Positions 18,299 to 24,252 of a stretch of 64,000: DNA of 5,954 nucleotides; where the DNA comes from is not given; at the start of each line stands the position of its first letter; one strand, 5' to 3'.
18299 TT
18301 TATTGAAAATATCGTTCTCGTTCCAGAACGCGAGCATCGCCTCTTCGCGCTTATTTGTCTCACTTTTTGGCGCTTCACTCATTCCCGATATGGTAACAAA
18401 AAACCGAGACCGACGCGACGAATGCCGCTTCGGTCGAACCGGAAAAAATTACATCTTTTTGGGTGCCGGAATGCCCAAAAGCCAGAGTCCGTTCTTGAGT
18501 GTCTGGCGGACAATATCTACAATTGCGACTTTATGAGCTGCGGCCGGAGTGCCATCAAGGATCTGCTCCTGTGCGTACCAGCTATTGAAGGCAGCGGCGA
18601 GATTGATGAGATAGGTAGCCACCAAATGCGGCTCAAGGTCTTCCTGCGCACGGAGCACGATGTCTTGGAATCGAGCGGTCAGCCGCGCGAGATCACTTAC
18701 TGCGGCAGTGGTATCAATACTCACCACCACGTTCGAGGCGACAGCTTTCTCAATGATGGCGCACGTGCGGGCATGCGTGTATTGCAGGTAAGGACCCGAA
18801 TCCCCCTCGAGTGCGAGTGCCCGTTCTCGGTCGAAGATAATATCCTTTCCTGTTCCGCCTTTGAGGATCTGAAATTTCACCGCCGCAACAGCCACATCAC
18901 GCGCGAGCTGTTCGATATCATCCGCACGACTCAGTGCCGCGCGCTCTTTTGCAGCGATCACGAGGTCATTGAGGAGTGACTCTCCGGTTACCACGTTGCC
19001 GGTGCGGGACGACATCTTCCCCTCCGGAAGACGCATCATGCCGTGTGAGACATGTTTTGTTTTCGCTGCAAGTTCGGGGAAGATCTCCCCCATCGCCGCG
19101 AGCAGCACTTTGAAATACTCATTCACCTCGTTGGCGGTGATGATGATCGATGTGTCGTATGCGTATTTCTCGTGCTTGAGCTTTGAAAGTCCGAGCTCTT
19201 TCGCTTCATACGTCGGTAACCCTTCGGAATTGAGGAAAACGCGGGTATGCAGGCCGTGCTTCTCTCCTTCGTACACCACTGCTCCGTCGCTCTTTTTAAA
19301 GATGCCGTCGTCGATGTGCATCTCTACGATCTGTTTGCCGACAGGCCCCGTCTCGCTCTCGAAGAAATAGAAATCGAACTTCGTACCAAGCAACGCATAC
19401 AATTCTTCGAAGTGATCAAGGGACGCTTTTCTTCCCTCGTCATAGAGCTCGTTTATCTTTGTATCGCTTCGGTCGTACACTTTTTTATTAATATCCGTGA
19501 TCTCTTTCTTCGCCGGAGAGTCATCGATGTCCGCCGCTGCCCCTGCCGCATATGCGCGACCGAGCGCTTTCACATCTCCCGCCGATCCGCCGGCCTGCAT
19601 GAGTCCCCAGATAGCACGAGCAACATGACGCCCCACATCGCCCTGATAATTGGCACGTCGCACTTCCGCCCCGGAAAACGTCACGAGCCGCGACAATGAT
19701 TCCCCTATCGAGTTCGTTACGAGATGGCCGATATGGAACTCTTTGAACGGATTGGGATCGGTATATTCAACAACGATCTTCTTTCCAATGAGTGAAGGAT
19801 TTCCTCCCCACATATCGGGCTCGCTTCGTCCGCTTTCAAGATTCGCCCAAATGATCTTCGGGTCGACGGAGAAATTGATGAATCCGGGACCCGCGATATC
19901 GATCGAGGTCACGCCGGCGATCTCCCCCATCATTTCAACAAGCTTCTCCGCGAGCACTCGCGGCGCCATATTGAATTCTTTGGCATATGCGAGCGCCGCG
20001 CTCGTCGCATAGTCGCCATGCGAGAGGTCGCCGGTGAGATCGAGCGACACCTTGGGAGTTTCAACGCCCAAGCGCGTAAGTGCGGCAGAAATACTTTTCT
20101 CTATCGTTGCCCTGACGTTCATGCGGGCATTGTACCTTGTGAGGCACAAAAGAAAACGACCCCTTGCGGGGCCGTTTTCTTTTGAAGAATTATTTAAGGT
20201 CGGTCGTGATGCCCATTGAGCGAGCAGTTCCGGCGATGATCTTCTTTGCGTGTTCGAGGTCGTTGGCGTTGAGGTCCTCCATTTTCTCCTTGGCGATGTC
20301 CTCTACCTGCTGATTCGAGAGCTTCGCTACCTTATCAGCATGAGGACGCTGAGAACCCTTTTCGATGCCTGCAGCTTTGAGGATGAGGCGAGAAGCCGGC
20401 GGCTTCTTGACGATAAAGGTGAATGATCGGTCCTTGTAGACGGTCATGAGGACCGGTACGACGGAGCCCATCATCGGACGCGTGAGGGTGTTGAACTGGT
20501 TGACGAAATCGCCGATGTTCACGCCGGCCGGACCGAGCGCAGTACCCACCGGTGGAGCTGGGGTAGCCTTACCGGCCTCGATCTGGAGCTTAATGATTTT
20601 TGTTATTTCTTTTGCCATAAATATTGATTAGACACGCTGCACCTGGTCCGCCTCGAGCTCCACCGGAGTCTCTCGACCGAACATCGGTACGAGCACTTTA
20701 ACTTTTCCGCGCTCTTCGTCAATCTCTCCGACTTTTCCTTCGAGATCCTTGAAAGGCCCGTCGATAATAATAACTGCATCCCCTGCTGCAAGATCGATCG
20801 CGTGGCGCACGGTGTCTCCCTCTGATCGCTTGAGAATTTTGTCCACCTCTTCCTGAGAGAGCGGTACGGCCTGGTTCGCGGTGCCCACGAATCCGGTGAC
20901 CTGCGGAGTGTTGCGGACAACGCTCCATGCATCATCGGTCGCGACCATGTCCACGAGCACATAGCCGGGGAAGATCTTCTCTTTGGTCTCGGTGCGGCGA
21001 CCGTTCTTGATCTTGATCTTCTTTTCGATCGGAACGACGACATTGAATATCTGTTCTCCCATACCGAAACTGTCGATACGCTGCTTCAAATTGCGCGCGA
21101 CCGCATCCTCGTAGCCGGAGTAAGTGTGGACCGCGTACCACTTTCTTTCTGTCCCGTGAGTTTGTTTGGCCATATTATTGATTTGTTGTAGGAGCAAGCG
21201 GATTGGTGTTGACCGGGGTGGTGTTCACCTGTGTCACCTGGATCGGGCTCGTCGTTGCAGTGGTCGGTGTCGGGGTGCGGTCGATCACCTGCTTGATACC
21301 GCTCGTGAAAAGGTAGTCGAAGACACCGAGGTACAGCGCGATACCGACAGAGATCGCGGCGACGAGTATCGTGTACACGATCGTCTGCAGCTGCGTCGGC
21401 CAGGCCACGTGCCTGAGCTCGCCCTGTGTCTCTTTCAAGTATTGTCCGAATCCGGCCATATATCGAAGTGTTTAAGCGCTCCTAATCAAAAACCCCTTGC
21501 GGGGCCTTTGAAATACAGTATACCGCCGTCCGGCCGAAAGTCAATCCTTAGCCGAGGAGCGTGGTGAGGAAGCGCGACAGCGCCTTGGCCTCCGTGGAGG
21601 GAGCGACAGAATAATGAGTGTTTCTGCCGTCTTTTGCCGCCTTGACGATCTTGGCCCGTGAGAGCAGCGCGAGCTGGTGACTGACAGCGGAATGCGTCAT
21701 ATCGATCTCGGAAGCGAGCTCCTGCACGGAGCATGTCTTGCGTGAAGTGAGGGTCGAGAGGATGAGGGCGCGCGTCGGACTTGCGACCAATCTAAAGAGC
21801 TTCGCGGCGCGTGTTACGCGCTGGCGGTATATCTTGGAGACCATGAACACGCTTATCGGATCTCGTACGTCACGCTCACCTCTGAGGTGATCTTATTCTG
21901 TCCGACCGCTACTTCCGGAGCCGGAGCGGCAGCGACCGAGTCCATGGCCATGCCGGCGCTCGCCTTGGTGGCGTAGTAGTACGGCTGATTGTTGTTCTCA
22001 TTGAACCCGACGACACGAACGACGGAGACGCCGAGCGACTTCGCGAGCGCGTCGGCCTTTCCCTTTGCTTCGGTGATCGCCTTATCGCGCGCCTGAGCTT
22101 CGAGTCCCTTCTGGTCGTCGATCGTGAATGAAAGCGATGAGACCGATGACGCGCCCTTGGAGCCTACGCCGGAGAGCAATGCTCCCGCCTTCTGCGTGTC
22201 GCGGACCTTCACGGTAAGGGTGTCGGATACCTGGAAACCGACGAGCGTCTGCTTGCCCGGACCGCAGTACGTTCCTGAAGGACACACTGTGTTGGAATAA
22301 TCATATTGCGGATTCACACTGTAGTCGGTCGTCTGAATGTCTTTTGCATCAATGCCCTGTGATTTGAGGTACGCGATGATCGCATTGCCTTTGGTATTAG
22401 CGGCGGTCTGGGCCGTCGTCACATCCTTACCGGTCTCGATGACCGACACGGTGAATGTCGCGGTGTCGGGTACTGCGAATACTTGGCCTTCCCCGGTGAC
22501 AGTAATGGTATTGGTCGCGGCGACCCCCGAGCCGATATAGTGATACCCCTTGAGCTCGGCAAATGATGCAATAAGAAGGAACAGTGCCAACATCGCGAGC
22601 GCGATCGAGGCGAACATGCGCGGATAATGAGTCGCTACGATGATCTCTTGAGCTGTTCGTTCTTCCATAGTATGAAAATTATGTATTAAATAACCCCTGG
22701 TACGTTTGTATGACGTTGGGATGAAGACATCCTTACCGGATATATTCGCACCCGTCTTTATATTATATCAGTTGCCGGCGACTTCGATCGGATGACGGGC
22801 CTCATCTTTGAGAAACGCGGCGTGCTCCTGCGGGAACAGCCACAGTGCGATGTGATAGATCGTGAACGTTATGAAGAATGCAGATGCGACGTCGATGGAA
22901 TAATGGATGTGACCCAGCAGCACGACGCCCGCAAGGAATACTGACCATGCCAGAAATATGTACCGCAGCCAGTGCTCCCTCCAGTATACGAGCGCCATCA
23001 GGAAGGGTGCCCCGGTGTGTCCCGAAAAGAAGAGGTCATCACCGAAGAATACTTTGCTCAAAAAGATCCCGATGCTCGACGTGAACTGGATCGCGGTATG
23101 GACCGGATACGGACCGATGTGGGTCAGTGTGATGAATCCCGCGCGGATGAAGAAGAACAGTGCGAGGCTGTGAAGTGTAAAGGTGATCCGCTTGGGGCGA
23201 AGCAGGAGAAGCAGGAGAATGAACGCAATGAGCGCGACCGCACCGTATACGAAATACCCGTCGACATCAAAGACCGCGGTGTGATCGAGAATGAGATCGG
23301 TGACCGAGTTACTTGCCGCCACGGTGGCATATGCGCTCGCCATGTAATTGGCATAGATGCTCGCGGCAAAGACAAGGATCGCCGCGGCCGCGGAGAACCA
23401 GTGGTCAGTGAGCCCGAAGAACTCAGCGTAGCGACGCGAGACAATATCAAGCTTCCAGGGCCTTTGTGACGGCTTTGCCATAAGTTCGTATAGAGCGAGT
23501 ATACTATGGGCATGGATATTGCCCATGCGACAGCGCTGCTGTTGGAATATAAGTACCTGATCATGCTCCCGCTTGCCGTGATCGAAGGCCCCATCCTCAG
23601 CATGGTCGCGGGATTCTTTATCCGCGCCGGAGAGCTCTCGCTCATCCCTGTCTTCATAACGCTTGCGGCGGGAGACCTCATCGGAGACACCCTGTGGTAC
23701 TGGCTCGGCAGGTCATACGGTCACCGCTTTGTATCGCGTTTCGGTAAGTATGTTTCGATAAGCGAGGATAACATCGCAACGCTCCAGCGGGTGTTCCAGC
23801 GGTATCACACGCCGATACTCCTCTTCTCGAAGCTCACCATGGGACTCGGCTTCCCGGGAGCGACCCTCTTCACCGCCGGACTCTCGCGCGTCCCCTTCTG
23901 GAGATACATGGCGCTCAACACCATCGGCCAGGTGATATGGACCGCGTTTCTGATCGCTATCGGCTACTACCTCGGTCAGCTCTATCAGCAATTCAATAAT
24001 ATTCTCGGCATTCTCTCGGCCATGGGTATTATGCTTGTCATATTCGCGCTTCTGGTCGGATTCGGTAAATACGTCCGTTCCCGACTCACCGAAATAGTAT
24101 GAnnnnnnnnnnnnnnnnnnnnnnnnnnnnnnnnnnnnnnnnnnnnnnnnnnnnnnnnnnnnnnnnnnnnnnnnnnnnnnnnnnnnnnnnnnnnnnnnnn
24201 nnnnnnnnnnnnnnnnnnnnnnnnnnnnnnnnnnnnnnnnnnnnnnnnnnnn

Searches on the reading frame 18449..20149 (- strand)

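Call 24: search_protein_families(library=pfam, proteins=[window:18449-20149:-], max_evalue=0.0001)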
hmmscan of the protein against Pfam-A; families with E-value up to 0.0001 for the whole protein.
window:18449-20149:- (566 aa): 3 families
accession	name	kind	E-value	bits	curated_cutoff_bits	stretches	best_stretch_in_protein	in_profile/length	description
PF00750.26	tRNA-synt_1d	-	2.3e-28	99.6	23.3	1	123-440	20-348/349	tRNA synthetases class I (R), catalytic domain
PF05746.21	DALR_1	-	2.7e-27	95.6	22.3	1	455-566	1-117/117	DALR anticodon binding domain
PF03485.21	Arg_tRNA_synt_N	-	6.7e-18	65.5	21.5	1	15-94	2-84/85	Arginyl tRNA synthetase N terminal domain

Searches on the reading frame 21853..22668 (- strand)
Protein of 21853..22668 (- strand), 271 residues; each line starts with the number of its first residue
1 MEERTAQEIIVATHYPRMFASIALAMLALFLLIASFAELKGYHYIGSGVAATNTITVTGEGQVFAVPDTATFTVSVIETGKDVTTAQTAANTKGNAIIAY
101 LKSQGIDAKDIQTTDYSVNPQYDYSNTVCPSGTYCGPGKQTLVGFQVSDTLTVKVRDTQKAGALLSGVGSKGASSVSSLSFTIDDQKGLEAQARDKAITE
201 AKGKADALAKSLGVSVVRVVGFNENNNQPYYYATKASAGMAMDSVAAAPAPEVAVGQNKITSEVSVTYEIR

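Call 24: search_protein_families(library=pfam, proteins=[window:21853-22668:-], max_evalue=0.0001)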
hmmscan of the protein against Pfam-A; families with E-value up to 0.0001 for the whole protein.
window:21853-22668:- (271 aa): 1 family
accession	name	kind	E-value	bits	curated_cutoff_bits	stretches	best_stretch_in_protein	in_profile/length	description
PF04402.19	SIMPL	-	8.9e-53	180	25.2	1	55-268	1-205/205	Protein of unknown function (DUF541)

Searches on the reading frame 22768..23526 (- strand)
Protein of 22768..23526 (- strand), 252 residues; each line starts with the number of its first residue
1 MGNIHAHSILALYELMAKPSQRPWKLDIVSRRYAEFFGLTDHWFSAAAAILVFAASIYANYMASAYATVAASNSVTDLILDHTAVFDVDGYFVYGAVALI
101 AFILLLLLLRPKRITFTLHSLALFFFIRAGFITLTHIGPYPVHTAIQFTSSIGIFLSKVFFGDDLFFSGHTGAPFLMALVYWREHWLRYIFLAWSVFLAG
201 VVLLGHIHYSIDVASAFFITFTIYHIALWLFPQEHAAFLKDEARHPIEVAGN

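Call 24: search_protein_families(library=pfam, proteins=[window:22768-23526:-], max_evalue=0.0001)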
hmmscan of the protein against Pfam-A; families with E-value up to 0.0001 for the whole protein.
window:22768-23526:- (252 aa): 1 family
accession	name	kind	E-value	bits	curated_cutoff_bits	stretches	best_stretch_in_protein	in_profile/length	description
PF14360.12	PAP2_C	-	2e-07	31.9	27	1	164-226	4-71/74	PAP2 superfamily C-terminal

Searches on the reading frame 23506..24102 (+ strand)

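Call 87: search_protein_families(library=pfam, proteins=[window:23506-24102:+], max_evalue=0.001)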
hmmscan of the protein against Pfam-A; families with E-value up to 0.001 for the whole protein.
window:23506-24102:+ (198 aa): 1 family
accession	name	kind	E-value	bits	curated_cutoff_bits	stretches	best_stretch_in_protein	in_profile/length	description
PF09335.16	VTT_dom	-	8.5e-18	65.4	33.9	1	28-154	3-122/123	VTT domain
